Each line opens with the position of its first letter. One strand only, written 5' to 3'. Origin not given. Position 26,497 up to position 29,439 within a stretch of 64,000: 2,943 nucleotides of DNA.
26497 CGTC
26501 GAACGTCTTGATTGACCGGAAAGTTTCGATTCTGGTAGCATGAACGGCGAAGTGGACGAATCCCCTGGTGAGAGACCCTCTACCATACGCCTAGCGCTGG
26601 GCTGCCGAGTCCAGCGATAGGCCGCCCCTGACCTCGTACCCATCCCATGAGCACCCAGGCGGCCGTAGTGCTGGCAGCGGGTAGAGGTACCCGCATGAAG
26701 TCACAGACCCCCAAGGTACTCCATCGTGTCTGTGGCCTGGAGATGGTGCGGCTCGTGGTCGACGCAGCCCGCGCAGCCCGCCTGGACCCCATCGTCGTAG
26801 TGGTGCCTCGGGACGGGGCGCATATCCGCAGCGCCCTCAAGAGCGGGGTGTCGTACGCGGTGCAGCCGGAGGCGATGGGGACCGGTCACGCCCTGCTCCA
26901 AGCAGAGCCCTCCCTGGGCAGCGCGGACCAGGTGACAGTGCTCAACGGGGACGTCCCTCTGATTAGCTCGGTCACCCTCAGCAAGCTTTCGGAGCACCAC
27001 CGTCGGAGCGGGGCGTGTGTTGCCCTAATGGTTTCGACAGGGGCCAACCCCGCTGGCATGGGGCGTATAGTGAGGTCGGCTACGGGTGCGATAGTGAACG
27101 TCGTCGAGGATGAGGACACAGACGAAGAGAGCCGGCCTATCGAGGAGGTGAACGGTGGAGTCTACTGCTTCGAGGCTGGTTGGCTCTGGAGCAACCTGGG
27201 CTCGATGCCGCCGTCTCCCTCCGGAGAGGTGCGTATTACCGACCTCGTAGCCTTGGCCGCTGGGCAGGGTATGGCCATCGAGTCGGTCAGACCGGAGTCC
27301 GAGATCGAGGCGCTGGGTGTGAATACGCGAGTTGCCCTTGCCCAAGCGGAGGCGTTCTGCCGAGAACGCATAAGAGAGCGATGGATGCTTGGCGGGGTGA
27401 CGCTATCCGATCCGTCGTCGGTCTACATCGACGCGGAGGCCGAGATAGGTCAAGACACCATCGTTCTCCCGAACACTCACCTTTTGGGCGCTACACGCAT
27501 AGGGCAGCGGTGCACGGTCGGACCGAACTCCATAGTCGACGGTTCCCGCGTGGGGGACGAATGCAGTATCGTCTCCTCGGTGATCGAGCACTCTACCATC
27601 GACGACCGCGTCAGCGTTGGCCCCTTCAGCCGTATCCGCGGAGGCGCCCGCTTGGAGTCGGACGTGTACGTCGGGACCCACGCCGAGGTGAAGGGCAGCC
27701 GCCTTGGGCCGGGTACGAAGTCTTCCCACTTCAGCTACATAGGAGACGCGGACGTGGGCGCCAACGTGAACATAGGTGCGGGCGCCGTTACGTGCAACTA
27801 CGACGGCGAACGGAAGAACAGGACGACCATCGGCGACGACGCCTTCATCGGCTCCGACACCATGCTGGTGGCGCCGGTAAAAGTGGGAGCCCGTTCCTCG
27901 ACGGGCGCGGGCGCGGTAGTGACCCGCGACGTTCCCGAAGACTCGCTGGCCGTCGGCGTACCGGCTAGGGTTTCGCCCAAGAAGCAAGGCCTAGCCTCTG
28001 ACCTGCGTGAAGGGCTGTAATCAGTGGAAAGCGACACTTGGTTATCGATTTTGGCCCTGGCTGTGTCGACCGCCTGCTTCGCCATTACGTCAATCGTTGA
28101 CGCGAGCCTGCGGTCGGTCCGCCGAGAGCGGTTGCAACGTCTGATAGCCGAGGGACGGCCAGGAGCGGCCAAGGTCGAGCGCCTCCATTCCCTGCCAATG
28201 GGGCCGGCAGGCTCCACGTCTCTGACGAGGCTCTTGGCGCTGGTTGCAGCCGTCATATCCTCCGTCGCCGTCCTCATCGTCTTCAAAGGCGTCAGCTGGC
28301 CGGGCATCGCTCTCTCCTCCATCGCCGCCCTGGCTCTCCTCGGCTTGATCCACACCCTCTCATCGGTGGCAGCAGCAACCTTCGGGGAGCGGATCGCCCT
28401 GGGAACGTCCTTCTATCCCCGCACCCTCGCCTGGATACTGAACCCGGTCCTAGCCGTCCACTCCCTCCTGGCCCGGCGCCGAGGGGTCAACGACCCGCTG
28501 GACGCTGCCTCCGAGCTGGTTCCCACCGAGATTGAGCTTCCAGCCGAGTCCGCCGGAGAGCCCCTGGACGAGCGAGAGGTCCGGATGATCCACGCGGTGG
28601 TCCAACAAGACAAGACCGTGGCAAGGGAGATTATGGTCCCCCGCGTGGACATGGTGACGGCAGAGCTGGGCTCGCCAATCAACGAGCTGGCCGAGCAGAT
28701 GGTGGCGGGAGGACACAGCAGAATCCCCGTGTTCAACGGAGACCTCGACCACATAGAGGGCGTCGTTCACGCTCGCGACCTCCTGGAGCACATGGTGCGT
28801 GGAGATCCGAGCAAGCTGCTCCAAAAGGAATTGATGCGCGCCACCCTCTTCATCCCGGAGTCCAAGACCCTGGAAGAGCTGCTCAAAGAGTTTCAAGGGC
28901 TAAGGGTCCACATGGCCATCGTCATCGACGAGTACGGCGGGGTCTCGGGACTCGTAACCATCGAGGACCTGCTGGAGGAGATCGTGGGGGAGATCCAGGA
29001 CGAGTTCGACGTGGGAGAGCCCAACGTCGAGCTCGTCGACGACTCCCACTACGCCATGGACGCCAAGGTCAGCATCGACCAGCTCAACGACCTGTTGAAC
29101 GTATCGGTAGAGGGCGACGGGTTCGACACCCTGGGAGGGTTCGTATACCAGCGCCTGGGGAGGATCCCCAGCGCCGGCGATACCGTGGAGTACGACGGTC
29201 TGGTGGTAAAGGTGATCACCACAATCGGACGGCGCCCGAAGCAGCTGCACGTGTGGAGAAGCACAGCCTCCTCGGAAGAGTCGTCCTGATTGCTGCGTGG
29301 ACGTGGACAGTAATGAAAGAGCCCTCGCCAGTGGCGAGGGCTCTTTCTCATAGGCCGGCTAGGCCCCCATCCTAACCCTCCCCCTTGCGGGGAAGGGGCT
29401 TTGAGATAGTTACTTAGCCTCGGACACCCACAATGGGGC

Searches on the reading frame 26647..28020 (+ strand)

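Call 19: search_protein_families(library=ncbifam, proteins=[window:26647-28020:+], max_evalue=0.00001)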
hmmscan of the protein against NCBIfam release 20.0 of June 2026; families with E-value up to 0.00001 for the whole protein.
window:26647-28020:+ (457 aa): 40 families (the best 25 are shown)
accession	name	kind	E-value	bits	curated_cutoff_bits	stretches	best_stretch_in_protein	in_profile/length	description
NF010934.1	PRK14354.1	equivalog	3.1e-145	484.1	450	1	6-437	2-435/447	bifunctional UDP-N-acetylglucosamine diphosphorylase/glucosamine-1-phosphate N-acetyltransferase GlmU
TIGR01173.1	glmU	equivalog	3.9e-144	480.9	366.85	1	5-439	2-438/452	bifunctional UDP-N-acetylglucosamine diphosphorylase/glucosamine-1-phosphate N-acetyltransferase GlmU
NF010935.0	PRK14355.1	equivalog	1.3e-137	459.1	718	1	2-441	2-446/459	bifunctional UDP-N-acetylglucosamine diphosphorylase/glucosamine-1-phosphate N-acetyltransferase GlmU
NF010932.0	PRK14352.1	equivalog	1e-132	443.3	611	1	3-437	6-446/488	bifunctional UDP-N-acetylglucosamine diphosphorylase/glucosamine-1-phosphate N-acetyltransferase GlmU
NF010937.0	PRK14357.1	equivalog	1.7e-131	439.2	658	1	6-441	3-432/448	bifunctional UDP-N-acetylglucosamine diphosphorylase/glucosamine-1-phosphate N-acetyltransferase GlmU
NF010940.0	PRK14360.1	equivalog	1.7e-122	409.2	602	1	6-438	4-436/452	bifunctional UDP-N-acetylglucosamine diphosphorylase/glucosamine-1-phosphate N-acetyltransferase GlmU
NF010933.0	PRK14353.1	equivalog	4.7e-118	394.7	505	1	3-455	5-441/453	bifunctional UDP-N-acetylglucosamine diphosphorylase/glucosamine-1-phosphate N-acetyltransferase GlmU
NF006986.0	PRK09451.1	equivalog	3.1e-114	382.3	725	1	3-437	5-439/456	bifunctional UDP-N-acetylglucosamine diphosphorylase/glucosamine-1-phosphate N-acetyltransferase GlmU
NF010936.0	PRK14356.1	equivalog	1.5e-110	370.3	666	1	2-437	4-443/456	bifunctional UDP-N-acetylglucosamine diphosphorylase/glucosamine-1-phosphate N-acetyltransferase GlmU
NF010938.0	PRK14358.1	equivalog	1.3e-94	317.5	500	1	6-437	10-444/481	bifunctional N-acetylglucosamine-1-phosphate uridyltransferase/glucosamine-1-phosphate acetyltransferase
NF010939.0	PRK14359.1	equivalog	3.7e-90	302.6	592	1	6-437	5-412/430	bifunctional UDP-N-acetylglucosamine diphosphorylase/glucosamine-1-phosphate N-acetyltransferase GlmU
TIGR03992.1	Arch_glmU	subfamily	3e-52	177.8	292.1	2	5-312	2-297/393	bifunctional sugar-1-phosphate nucleotidylyltransferase/acetyltransferase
NF041173.1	Sug_nt_acttase_Thmprot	equivalog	3.7e-33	115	600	2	6-308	3-299/405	bifunctional sugar-1-phosphate nucleotidylyltransferase/acetyltransferase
TIGR03570.1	NeuD_NnaD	subfamily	7.3e-22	78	160.8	1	368-441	136-202/202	NeuD/PglB/VioB family sugar acetyltransferase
NF041874.1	EPS_EpsC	equivalog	8.9e-20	71.1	150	1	365-446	84-167/168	serine O-acetyltransferase EpsC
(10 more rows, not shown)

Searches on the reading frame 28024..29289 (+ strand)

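Call 19: search_protein_families(library=ncbifam, proteins=[window:28024-29289:+], max_evalue=0.00001)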
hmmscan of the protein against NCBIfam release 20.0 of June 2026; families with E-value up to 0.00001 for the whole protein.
window:28024-29289:+ (421 aa): 4 families
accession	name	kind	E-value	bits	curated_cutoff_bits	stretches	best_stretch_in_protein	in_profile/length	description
NF011675.0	PRK15094.1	equivalog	1.2e-56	192.2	379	1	181-413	50-282/292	CNNM family magnesium/cobalt transport protein CorC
TIGR03520.1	GldE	subfamily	2.1e-53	181.9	376.05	1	169-409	165-404/408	gliding motility-associated protein GldE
NF008604.1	PRK11573.1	equivalog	1.1e-36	126.7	475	1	9-416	10-422/428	hypothetical protein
NF052568.1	PolamExpPaeASal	equivalog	1.1e-33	116.7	500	1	9-399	7-411/424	polyamine export protein PaeA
